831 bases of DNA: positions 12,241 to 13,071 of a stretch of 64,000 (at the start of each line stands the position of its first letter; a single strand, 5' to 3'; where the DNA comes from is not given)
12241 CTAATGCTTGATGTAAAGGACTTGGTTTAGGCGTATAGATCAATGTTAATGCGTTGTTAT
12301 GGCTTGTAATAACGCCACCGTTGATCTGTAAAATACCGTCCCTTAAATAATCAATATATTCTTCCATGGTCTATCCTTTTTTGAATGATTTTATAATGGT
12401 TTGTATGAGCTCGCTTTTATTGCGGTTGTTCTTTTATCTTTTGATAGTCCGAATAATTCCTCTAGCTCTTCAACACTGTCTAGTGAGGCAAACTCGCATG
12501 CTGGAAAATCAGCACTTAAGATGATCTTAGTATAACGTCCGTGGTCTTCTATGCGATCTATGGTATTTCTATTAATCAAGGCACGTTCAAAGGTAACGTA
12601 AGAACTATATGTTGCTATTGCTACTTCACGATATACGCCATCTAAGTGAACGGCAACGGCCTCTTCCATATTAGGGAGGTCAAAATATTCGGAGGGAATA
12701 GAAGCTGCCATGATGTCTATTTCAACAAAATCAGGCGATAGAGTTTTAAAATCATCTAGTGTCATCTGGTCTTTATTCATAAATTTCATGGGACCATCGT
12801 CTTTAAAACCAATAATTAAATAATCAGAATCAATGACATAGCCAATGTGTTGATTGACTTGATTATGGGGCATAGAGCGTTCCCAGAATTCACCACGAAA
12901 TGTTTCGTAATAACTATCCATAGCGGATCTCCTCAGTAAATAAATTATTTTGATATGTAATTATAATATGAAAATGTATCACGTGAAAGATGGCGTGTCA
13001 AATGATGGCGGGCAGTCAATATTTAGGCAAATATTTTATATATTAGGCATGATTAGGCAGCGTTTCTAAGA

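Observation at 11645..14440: Three-gene non-flagellar insertion (cytosolic beta-lactamase-fold hydrolase + two unknown, possibly paralogous proteins) inside the late flagellar genes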

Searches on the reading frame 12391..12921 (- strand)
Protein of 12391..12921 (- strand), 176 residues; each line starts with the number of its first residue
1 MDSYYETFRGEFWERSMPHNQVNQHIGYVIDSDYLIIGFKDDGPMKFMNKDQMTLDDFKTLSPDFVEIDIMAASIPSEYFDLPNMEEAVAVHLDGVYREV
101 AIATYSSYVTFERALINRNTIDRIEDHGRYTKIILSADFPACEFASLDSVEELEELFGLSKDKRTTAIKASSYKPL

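Call 3: search_protein_families(library=pfam, proteins=[window:12391-12921:-], max_evalue=1)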
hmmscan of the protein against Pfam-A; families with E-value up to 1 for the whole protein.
window:12391-12921:- (176 aa): 1 family
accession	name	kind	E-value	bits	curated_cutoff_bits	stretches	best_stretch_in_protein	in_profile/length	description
PF09860.14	DUF2087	-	0.1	13.2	22.4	1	104-131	41-68/69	Uncharacterized protein conserved in bacteria (DUF2087)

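Call 4: search_protein_families(library=ncbifam, proteins=[window:12391-12921:-], max_evalue=1)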
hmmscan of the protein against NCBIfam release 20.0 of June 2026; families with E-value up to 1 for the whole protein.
window:12391-12921:- (176 aa): 0 families

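Call 5: search_protein_families(library=padloc, proteins=[window:12391-12921:-], max_evalue=1)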
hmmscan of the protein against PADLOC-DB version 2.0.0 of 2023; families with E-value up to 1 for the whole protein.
window:12391-12921:- (176 aa): 0 families

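Call 9: find_homologous_proteins(query=window:12391-12921:-, max_evalue=0.01)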
Query window:12391-12921:- (176 aa): 2 proteins with E <= 0.01 among 60 candidates.
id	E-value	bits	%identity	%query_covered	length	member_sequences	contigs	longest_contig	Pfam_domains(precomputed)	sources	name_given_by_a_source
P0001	7.9e-113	392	100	100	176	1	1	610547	-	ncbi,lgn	-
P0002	4.6e-88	311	84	96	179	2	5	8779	-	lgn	-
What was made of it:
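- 12391..12921 (-): P2: a 176-aa acidic (pI 4.5) soluble protein and a member of a small unnamed family. Invariant residues are E67, P76, N117, D126, G128 and Y130. One close homologue at 84% identity (call 9).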

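Call 11: find_encoding_contigs(protein=P0002, flank=10000, max_places=6)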
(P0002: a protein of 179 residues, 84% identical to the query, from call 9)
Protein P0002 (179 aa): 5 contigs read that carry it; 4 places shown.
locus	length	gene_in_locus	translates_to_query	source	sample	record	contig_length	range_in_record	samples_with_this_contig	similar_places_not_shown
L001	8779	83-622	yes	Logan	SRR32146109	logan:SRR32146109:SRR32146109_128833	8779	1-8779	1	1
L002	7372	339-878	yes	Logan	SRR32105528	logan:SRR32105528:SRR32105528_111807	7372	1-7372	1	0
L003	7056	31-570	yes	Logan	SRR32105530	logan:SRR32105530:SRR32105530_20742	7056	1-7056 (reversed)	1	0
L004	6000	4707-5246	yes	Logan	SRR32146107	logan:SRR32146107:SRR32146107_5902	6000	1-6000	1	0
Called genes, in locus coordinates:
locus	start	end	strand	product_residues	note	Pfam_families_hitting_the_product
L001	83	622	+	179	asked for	-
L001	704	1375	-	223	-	-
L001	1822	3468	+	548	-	PF01514:YscJ_FliF, PF08345:YscJ_FliF_C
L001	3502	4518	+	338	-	PF03448:MgtE_N (faint), PF14842:FliG_N, PF14841:FliG_M, PF01706:FliG_C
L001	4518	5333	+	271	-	PF02108:FliH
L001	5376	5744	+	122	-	PF01052:FliMN_C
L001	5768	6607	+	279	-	PF01618:MotA_ExbB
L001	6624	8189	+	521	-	PF00158:Sigma54_activat, PF14532:Sigma54_activ_2, PF07728:AAA_5 (weak), PF25601:AAA_lid_14, PF02954:HTH_8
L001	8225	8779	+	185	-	?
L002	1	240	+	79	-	?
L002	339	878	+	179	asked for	-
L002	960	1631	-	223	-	-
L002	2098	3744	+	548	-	PF01514:YscJ_FliF, PF08345:YscJ_FliF_C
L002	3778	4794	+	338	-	PF03448:MgtE_N (faint), PF14842:FliG_N, PF14841:FliG_M, PF01706:FliG_C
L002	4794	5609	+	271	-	PF02108:FliH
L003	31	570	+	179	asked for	-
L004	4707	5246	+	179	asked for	-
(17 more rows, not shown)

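Call 12: find_encoding_contigs(protein=P0001, flank=3000, max_places=3)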
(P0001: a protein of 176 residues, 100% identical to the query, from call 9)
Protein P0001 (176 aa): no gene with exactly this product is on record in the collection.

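Call 23: search_protein_representatives(alignment_id=A1)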
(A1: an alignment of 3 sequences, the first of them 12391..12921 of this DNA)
Query: 3 sequences, 175 profile positions. Proteins with E-value up to 0.001 (for the whole library): 11; up to 1e-10: 3; up to 1e-30: 2. The best 11 are listed.
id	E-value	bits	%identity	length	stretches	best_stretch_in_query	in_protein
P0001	2.3e-93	327.0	-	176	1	1-173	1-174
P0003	1.2e-71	256.3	-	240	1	1-171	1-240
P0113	7.2e-13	64.9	-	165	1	33-154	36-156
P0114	5.1e-10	55.7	-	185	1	14-157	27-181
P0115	5.4e-10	55.6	-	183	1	31-142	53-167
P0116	1.8e-08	50.6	-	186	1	14-162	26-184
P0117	1.2e-06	44.6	-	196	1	54-154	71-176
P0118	1.3e-05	41.4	-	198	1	53-155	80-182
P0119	2.4e-04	37.2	-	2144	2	69-87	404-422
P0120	3.2e-04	36.8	-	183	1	13-139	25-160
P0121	4.3e-04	36.4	-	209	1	12-162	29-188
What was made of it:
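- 12391..12921 (-): The profile search finds 8 small distant members of 165-209 aa, E 7e-13 to 4e-4, plus one long protein that is probably spurious (call 23).
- On Unnamed P2/P3 family (defined here): The profile search finds P0113-P0118, P0120 and P0121 at E 7e-13 to 4e-4 (call 23).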

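Call 25: find_encoding_contigs(protein=P0113, flank=8000, max_places=4)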
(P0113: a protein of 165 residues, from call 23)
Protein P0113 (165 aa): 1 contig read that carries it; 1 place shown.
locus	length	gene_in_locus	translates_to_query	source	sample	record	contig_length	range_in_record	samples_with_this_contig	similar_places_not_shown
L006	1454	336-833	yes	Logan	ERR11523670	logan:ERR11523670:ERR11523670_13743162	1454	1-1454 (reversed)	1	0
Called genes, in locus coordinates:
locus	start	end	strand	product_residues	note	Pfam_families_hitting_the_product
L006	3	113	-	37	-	?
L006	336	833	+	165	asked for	-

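Call 26: find_encoding_contigs(protein=P0114, flank=10000, max_places=4)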
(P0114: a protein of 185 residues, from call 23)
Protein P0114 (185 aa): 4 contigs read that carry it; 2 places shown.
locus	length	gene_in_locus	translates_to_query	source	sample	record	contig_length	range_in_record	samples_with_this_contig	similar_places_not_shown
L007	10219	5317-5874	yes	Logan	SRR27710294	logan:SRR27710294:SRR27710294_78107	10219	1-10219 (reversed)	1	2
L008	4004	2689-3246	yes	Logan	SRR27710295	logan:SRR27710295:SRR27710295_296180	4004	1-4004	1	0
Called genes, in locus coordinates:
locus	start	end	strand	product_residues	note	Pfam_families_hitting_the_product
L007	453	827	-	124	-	PF10861:DUF2784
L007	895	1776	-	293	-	PF00023:Ank (faint), PF24521:Ank_KRIT1 (faint), PF12796:Ank_2, PF13606:Ank_3 (faint), PF13857:Ank_5 (faint), PF28177:T4SS_AnkD (faint), PF12796:Ank_2, PF13637:Ank_4 (weak)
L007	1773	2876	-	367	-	PF12796:Ank_2 (weak), PF13606:Ank_3 (faint), PF13637:Ank_4 (faint), PF00023:Ank (weak), PF13857:Ank_5 (faint), PF12796:Ank_2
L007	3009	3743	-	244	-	PF01661:Macro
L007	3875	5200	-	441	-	PF00375:SDF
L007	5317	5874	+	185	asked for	-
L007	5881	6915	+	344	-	-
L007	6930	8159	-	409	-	PF13173:AAA_14, PF13635:DUF4143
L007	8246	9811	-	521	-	PF03741:TerC, PF00571:CBS (weak), PF03471:CorC_HlyC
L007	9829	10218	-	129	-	?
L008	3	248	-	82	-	?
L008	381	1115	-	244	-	PF01661:Macro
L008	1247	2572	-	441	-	PF00375:SDF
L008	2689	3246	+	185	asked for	-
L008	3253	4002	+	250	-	?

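Call 27: find_encoding_contigs(protein=P0116, flank=10000, max_places=4)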
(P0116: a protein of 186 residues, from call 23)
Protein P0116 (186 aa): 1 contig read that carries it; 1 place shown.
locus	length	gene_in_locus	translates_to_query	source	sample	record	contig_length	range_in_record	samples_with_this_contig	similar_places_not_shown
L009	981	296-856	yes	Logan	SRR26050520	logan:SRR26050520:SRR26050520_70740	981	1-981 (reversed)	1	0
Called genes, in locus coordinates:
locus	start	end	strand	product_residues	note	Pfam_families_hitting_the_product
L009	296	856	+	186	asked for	-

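Call 28: find_encoding_contigs(protein=P0118, flank=10000, max_places=4)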
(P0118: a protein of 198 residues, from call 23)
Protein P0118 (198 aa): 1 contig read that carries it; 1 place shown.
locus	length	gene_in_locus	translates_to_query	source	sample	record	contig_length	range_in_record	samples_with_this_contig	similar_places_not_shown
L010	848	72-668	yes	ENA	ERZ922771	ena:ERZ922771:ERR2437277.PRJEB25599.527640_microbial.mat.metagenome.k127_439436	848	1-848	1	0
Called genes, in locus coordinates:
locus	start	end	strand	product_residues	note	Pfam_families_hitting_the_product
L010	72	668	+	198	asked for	-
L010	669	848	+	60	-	?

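Call 31: find_encoding_contigs(protein=P0115, flank=10000, max_places=4)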
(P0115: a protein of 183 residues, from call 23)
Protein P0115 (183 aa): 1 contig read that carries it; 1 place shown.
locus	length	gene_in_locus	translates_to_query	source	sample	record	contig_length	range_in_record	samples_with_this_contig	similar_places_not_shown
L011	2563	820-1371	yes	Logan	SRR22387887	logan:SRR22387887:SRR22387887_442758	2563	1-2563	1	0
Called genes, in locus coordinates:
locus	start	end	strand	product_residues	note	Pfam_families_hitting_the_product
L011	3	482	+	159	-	?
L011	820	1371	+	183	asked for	-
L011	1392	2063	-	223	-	PF04832:SOUL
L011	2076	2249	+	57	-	-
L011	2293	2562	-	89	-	?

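Call 32: find_encoding_contigs(protein=P0117, flank=10000, max_places=4)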
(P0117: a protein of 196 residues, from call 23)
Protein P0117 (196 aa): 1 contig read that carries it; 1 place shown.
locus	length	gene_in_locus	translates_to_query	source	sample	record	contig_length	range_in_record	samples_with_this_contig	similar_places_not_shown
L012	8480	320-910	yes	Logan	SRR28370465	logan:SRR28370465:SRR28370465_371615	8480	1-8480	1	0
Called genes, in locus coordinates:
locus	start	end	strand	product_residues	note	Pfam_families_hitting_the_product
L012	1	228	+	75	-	?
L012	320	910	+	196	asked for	-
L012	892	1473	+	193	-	-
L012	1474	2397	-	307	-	PF00487:FA_desaturase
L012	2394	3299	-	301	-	PF00581:Rhodanese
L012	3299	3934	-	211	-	PF00293:NUDIX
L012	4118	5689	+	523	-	PF20142:Scaffold, PF01471:PG_binding_1, PF03734:YkuD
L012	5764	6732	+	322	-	PF25919:BSH_CusB (faint), PF00364:Biotin_lipoyl (faint), PF25917:BSH_RND, PF25973:BSH_CzcB, PF25984:BSH_YknX (weak), PF25954:Beta-barrel_RND_2, PF25990:Beta-barrel_YknX (weak)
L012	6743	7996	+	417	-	PF12704:MacB_PCD, PF02687:FtsX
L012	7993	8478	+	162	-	?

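Call 33: find_encoding_contigs(protein=P0121, flank=10000, max_places=4)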
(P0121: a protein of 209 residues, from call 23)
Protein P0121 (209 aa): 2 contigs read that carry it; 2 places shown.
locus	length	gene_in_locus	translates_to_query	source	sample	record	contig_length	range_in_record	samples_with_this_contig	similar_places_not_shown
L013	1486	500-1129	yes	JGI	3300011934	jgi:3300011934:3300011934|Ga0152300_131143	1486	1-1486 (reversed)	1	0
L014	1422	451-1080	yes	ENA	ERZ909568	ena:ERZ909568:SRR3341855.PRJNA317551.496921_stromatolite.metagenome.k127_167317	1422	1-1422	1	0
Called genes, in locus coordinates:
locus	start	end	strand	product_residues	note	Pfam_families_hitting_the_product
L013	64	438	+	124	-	PF00237:Ribosomal_L22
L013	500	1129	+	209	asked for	-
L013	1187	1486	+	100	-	?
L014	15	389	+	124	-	PF00237:Ribosomal_L22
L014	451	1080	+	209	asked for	-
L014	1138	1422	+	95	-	?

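Call 38: predict_structure(alignment_id=A4)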
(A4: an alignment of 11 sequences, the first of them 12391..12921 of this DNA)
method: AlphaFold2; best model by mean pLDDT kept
length: 176 residues; sequences in the alignment: 11
mean_pLDDT: 81.5   pTM: 0.74
mean pLDDT of the five models: 81.5, 80.3, 79.8, 79.5, 78.9
residues with pLDDT >= 90: 91; 70-90: 45; 50-70: 25; < 50: 15
segments of 3 or more residues with pLDDT < 50: 1-13
pLDDT, mean of each block of 10 residues (from residue 1): 39 55 85 89 75 87 91 92 94 94 88 94 95 89 90 93 56 52
secondary structure, 60 per line:
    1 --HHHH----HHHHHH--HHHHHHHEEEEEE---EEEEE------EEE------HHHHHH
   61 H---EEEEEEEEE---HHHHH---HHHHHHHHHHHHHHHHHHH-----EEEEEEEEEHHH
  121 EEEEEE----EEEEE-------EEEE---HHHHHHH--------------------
elements in order: H3-6 H11-16 H19-25 E26-31 E35-39 E46-48 H55-61 E65-73 H77-81 H85-103 E109-117 E121-126 E131-135 E143-146 H150-156
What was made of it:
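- P2's first 13 residues are predicted disordered (call 38).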

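Call 44: fold_search(model_id=the predicted structure, library=pdb)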
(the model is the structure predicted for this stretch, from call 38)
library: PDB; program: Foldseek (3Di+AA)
matches with E <= 10: 222; with E <= 0.001: 0
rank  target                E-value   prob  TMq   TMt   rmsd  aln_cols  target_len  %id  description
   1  3d6w_B                5.7e-01  0.77  0.38  0.58   4.7       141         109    9  LytTr DNA-binding domain of putative methyl-accepting/DNA response regulator from Bacillus cereus. (released 2008-07-15)
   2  3peg                  6.1e-01  0.15  0.24  0.19  10.6       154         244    4  Crystal structure of Neurofibromins Sec14-PH module containing a patient derived duplication (TD) (released 2010-12-08)
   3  9d0t_C                6.8e-01  0.04  0.15  0.13  16.7       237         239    9  Proteasome core particle assembly intermediate Blm10:13S purified from Saccharomyces cerevisiae (released 2024-12-04)
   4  3d6w_A                7.7e-01  0.82  0.40  0.60   4.5       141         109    9  LytTr DNA-binding domain of putative methyl-accepting/DNA response regulator from Bacillus cereus. (released 2008-07-15)
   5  3sv1_A                9.1e-01  0.28  0.29  0.31  10.2       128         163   11  Crystal structure of APP peptide bound rat Mint2 PARM (released 2012-07-11)
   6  3p7z_A                1.0e+00  0.11  0.24  0.17  10.7       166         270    6  Crystal structure of the Neurofibromin Sec14-PH module containing the patient derived mutation I1584V (released 2010-12-08)
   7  8wfd_D                1.1e+00  0.03  0.12  0.06  14.8       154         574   12  The cryo-EM structure of TdpAB in complex with AMPPNP and DNA (released 2025-01-22)
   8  9rlt_Z                1.1e+00  0.03  0.15  0.15  21.1       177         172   11  dimerised 13S-13S+Beta5 proteasome precursor complexes (released 2026-03-18)
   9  2d4q_A                1.2e+00  0.10  0.23  0.17  11.4       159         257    6  Crystal structure of the Sec-PH domain of the human neurofibromatosis type 1 protein (released 2006-03-07)
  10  3pg7_A                1.5e+00  0.09  0.24  0.18  10.8       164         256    6  Crystal structure of the H. sapiens NF1 SEC-PH domain (del1750 mutant) (released 2010-12-08)
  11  1aqc_A                1.6e+00  0.14  0.25  0.32  10.8       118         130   12  X11 PTB DOMAIN-10MER PEPTIDE COMPLEX (released 1997-12-24)
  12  3ef7_A                1.6e+00  0.04  0.17  0.08  12.2       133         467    8  ZP-N domain of mammalian sperm receptor ZP3 (crystal form III) (released 2008-12-02)
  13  4c49_D                1.6e+00  0.01  0.12  0.08  16.8       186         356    9  Reactive loop cleaved human CBG in complex with cortisol (released 2014-10-01)
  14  7mp5_A                1.7e+00  0.10  0.23  0.04  11.0       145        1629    6  Autoinhibited neurofibrobmin (released 2021-12-15)
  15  7dr6_J                1.8e+00  0.04  0.20  0.18  15.0       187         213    9  PA28alpha-beta in complex with immunoproteasome (released 2021-01-20)
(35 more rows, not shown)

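Call 49: fold_search(model_id=the predicted structure, library=viral)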
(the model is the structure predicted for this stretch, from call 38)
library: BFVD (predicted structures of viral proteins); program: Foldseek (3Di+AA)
matches with E <= 10: 218; with E <= 0.001: 0
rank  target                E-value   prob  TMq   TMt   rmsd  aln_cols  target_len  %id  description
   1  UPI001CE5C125         7.3e-03  1.00  0.37  0.50   7.3       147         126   12  (no name look-up for this kind of identifier)
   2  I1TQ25                5.3e-02  0.98  0.40  0.42  14.6       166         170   11  (no name in the UniProt tables at hand)
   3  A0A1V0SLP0            1.0e-01  0.97  0.41  0.55   7.4       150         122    8  Uncharacterized protein [Klosneuvirus KNV1]
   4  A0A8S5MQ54            1.3e-01  0.97  0.23  0.58   4.0        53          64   28  Flagellar and swarming motility protein [Podoviridae sp. ctUS21]
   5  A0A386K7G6            1.4e-01  0.98  0.23  0.29   6.5        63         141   14  Uncharacterized protein [Bacillus phage Ray17]
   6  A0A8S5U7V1            1.7e-01  0.95  0.25  0.57   5.4        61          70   16  Flagellar and Swarming motility protein [Myoviridae sp. ctdyF5]
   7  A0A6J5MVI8            3.0e-01  0.84  0.28  0.62   4.2        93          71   15  Uncharacterized protein [uncultured Caudovirales phage]
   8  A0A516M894            3.0e-01  0.80  0.22  0.57   4.5        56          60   23  (no name in the UniProt tables at hand)
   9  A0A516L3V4            3.6e-01  0.89  0.25  0.63   4.2        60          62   20  (no name in the UniProt tables at hand)
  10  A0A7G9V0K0            3.8e-01  0.96  0.26  0.62   1.8        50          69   16  (no name in the UniProt tables at hand)
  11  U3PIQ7                4.5e-01  0.09  0.16  0.05  18.0       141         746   13  Internal virion protein [Burkholderia phage JG068]
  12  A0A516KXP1            4.8e-01  0.92  0.23  0.64   2.1        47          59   23  (no name in the UniProt tables at hand)
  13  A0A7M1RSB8            5.3e-01  0.85  0.22  0.58   1.9        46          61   20  Uncharacterized protein [uncultured phage cr56_1]
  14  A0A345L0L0            5.7e-01  0.85  0.22  0.55   3.6        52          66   13  Uncharacterized protein [Mycobacterium phage Steamy]
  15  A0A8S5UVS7            5.7e-01  0.66  0.20  0.46  11.7        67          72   15  Flagellar and Swarming motility protein [Myoviridae sp. ctpKu3]
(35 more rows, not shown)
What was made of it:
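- On FlbD/SwrD (PF06289): Foldseek E 0.13 or more (call 49).
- Tried and rejected: Nothing was significant (calls 44, 49).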

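Call 50: search_protein_families(library=pfam, alignment_id=A4, max_evalue=10)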
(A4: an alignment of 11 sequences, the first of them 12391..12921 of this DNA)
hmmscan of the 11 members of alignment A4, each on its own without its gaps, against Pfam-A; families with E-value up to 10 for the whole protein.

A. member 1, window:12391-12921:- (176 aa): 1 family
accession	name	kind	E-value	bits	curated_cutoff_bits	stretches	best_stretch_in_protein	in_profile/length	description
PF09860.14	DUF2087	-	0.1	13.2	22.4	1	104-131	41-68/69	Uncharacterized protein conserved in bacteria (DUF2087)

B. families by the number of members that match (of 11 scanned): 6 families
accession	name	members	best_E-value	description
PF00028.23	Cadherin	1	0.017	Cadherin domain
PF02771.21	Acyl-CoA_dh_N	1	0.094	Acyl-CoA dehydrogenase, N-terminal domain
PF20604.3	DUF6798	1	0.099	Domain of unknown function (DUF6798)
PF09860.14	DUF2087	1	0.1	Uncharacterized protein conserved in bacteria (DUF2087)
PF25425.1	YfjL_N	1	0.18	YfjL-like, N-terminal domain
PF04798.17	Baculo_19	1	0.26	Baculovirus 19 kDa protein conserved region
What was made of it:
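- Tried and rejected: Pfam on all 11 family members at E 10: nothing shared (call 50).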

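Call 51: search_solved_structures(query=A4, max_evalue=10, show_alignments=2)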
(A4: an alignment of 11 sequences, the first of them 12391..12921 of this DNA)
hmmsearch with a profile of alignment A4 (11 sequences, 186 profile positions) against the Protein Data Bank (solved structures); distinct sequences matched with E-value up to 10: 6.
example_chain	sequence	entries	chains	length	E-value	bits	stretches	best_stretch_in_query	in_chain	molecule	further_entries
3ak5_A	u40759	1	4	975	0.65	12.7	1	136-157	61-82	Hemoglobin-binding protease hbp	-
1wxr_A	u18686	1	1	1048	0.73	12.6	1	136-157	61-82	haemoglobin protease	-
7olc_LZ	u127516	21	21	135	0.88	12.3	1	84-121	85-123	60S ribosomal protein L27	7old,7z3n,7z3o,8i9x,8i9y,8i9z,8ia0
1eg0_B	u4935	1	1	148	1.4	11.7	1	76-99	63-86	PROTEIN (S5 RIBOSOMAL PROTEIN)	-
1pkp_A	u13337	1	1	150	1.4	11.6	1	76-99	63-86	RIBOSOMAL PROTEIN S5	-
1dv4_E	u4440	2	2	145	1.4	11.6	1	76-99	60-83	RIBOSOMAL PROTEIN S5 | S5 RIBOSOMAL PROTEIN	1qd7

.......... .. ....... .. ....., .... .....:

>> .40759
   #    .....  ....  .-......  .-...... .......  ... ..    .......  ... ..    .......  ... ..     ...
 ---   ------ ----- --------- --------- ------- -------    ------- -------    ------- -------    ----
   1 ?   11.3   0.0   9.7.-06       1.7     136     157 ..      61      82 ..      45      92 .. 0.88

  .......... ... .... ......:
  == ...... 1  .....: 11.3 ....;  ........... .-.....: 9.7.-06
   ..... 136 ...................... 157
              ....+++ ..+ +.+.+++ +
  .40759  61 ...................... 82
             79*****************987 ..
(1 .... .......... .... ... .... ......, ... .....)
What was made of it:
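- Tried and rejected: Profile of the family against PDB sequences: only chance-level hits (call 51).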

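Call 63: search_protein_families(library=phrogs, proteins=[window:12391-12921:-, P0114, P0117], max_evalue=1)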
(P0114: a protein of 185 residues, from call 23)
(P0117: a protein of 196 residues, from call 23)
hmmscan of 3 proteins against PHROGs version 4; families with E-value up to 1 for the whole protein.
window:12391-12921:- (176 aa): 0 families

P0114 (185 aa): 0 families

P0117 (196 aa): 0 families

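Call 67: find_related_loci(query=A7, collection=metagenome_contigs, flank=10000)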
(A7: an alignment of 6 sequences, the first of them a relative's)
Query A7 (185 aa) in metagenome_contigs; peptide patterns used: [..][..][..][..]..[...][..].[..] (x = any residue, [..] = any of these).
90 stretches matched a pattern, but none encodes a relative of the query by tblastn (E <= 1e-3).

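Call 68: find_related_loci(query=A7, collection=viral_contigs, flank=8000)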
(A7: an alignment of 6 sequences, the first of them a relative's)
Query A7 (185 aa) in viral_contigs; peptide patterns used: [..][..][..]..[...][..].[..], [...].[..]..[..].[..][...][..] (x = any residue, [..] = any of these).
87 stretches matched a pattern, but none encodes a relative of the query by tblastn (E <= 1e-3).
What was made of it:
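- No PADLOC or PHROG match for P2 or P3, and none in viral contigs (calls 5, 63, 68).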

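Call 73: find_encoding_contigs(protein=P0120, flank=10000, max_places=4)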
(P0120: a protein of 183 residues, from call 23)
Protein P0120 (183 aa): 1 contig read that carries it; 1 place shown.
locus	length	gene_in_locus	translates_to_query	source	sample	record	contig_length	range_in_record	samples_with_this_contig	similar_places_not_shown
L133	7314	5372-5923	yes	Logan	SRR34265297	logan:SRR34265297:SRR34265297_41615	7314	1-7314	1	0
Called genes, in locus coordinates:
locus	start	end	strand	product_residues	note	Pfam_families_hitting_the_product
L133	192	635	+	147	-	-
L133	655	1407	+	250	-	-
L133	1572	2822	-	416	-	-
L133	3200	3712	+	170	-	-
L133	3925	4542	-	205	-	-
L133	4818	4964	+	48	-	-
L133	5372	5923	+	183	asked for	-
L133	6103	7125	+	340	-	-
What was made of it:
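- In the HExxH pairs the small gene comes first, not second (calls 26, 73).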
